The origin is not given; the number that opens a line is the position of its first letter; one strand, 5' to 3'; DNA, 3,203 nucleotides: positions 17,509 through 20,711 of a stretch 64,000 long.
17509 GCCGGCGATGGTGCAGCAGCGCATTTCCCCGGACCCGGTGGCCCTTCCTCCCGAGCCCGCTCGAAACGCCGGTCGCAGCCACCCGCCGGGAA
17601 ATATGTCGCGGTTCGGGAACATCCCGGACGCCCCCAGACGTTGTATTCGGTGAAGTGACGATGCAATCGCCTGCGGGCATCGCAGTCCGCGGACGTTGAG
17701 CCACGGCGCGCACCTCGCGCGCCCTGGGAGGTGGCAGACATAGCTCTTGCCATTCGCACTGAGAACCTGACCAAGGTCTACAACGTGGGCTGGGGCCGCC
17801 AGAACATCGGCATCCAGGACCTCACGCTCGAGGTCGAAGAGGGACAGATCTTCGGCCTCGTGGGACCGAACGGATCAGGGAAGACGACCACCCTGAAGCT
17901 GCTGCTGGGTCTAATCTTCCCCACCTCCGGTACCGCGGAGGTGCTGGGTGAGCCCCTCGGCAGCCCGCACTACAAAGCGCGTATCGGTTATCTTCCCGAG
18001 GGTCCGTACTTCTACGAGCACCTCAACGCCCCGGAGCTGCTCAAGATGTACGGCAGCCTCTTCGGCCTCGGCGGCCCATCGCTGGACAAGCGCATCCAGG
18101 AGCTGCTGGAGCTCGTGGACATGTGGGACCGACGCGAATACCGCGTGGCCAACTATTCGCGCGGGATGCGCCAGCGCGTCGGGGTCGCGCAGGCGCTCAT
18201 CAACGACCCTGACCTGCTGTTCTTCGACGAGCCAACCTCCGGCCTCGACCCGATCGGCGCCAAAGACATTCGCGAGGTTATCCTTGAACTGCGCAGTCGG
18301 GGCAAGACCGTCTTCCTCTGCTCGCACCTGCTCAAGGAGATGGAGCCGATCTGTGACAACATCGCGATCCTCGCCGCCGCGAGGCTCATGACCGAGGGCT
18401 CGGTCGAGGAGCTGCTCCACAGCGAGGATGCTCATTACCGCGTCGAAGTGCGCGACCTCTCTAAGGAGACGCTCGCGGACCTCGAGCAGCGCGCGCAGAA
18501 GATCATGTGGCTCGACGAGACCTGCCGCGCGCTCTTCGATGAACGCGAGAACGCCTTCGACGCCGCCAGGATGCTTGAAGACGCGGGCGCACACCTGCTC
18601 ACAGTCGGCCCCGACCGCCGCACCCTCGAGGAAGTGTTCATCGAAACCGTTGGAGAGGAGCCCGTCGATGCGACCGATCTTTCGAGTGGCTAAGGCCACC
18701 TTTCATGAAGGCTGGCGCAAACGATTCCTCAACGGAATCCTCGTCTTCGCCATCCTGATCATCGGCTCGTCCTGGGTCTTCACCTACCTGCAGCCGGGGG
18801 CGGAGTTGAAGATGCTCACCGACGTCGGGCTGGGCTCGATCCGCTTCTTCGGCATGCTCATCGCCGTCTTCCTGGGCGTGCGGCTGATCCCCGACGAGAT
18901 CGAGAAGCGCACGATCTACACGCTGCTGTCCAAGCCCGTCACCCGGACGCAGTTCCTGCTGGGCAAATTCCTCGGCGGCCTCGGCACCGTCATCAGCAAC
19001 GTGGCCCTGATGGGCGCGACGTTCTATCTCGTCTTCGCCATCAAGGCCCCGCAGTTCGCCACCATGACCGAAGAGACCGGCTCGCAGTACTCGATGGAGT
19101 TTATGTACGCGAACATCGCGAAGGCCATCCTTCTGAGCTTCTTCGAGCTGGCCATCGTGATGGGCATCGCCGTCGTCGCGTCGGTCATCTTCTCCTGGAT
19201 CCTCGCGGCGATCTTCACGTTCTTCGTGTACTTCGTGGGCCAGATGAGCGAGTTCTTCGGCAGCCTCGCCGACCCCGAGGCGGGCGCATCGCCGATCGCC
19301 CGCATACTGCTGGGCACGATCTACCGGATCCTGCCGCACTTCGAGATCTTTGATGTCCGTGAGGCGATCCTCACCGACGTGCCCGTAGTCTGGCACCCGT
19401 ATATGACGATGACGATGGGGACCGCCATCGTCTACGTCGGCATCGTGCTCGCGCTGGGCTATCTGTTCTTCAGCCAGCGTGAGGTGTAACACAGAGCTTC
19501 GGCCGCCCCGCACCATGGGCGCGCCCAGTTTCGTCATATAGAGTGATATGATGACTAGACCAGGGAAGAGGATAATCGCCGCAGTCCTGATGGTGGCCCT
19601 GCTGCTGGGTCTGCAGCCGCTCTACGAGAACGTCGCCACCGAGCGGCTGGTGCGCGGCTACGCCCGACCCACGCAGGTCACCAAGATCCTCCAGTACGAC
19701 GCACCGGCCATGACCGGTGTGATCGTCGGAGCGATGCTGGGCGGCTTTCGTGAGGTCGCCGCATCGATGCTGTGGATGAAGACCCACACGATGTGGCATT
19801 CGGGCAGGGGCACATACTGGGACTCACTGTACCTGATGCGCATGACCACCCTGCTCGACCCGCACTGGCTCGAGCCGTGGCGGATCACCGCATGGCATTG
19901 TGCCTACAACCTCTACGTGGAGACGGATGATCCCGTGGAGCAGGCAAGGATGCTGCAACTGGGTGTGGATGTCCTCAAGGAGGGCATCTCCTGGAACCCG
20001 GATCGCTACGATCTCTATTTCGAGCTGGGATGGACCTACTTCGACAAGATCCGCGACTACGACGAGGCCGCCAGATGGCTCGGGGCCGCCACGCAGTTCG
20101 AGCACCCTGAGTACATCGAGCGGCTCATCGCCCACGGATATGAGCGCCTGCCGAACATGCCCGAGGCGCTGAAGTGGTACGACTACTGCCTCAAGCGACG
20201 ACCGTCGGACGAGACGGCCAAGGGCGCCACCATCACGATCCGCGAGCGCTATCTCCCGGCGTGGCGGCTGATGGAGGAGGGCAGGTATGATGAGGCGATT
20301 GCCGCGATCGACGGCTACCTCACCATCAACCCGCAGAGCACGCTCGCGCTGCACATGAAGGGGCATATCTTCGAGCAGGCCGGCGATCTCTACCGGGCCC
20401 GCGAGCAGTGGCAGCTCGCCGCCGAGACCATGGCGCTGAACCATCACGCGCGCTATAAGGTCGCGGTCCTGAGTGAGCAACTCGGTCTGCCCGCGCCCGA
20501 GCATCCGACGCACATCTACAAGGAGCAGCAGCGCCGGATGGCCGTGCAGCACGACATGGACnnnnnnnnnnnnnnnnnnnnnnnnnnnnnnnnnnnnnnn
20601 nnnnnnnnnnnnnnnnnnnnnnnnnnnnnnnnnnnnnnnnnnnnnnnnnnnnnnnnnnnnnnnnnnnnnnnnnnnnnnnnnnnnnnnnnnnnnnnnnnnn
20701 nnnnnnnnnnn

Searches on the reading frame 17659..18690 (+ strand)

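Call 85: search_protein_families(library=pfam, proteins=[window:17659-18690:+], max_evalue=0.001)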
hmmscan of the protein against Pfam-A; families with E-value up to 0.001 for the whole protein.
window:17659-18690:+ (344 aa): 2 families
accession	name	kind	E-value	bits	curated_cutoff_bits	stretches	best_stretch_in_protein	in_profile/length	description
PF00005.33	ABC_tran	-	1.1e-29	104.2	25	1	53-194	2-137/137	ABC transporter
PF13304.12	AAA_21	-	4.6e-11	43.8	27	2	64-92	1-35/304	AAA domain, putative AbiEii toxin, Type IV TA system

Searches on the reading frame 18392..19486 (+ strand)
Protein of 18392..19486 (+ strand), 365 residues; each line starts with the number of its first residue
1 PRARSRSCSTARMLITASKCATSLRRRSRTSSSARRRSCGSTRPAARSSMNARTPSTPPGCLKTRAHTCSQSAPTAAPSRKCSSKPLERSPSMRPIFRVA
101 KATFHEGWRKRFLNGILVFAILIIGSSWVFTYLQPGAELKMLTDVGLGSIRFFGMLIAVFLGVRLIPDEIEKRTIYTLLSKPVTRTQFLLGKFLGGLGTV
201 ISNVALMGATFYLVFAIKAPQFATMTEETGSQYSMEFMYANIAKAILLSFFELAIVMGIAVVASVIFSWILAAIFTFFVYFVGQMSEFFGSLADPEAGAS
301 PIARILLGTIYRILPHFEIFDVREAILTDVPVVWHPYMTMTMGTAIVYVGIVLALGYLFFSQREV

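Call 85: search_protein_families(library=pfam, proteins=[window:18392-19486:+], max_evalue=0.001)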
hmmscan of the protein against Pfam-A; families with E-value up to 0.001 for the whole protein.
window:18392-19486:+ (365 aa): 2 families
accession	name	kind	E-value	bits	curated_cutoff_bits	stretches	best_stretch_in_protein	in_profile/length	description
PF12679.13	ABC2_membrane_2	-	5.6e-15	55.8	27.2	1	134-364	72-282/283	ABC-2 family transporter protein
PF12730.13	ABC2_membrane_4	-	9.8e-06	26.1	27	1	116-278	19-178/179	ABC-2 family transporter protein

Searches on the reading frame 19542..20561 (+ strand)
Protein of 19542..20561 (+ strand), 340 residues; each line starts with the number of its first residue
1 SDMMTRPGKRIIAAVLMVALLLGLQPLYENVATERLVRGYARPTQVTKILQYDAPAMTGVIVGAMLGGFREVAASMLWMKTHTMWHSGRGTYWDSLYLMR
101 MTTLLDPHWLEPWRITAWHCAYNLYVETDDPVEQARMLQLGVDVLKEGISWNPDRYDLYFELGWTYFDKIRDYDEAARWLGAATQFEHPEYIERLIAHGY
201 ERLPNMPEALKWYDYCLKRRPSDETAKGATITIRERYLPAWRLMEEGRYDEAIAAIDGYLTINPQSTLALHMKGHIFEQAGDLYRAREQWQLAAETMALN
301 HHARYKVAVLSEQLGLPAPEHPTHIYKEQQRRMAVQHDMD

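Call 85: search_protein_families(library=pfam, proteins=[window:19542-20561:+], max_evalue=0.001)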
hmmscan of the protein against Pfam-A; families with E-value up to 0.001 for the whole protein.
window:19542-20561:+ (340 aa): 6 families
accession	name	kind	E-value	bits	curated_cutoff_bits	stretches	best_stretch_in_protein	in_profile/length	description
PF13432.12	TPR_16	-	4.2e-08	33.9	32.7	0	240-295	4-58/65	Tetratricopeptide repeat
PF14559.12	TPR_19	-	1.4e-07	32.2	25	0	243-289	1-47/68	Tetratricopeptide repeat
PF13181.12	TPR_8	-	1.1e-06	28.8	25.7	0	244-265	12-33/34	Tetratricopeptide repeat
PF13431.12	TPR_17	-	1.5e-06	28.4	24.4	0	146-176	3-32/34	Tetratricopeptide repeat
PF07719.23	TPR_2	-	1.6e-06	28.2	27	0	240-265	8-33/34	Tetratricopeptide repeat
PF13428.12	TPR_14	-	3.6e-05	24.5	23.5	0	241-274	9-42/44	Tetratricopeptide repeat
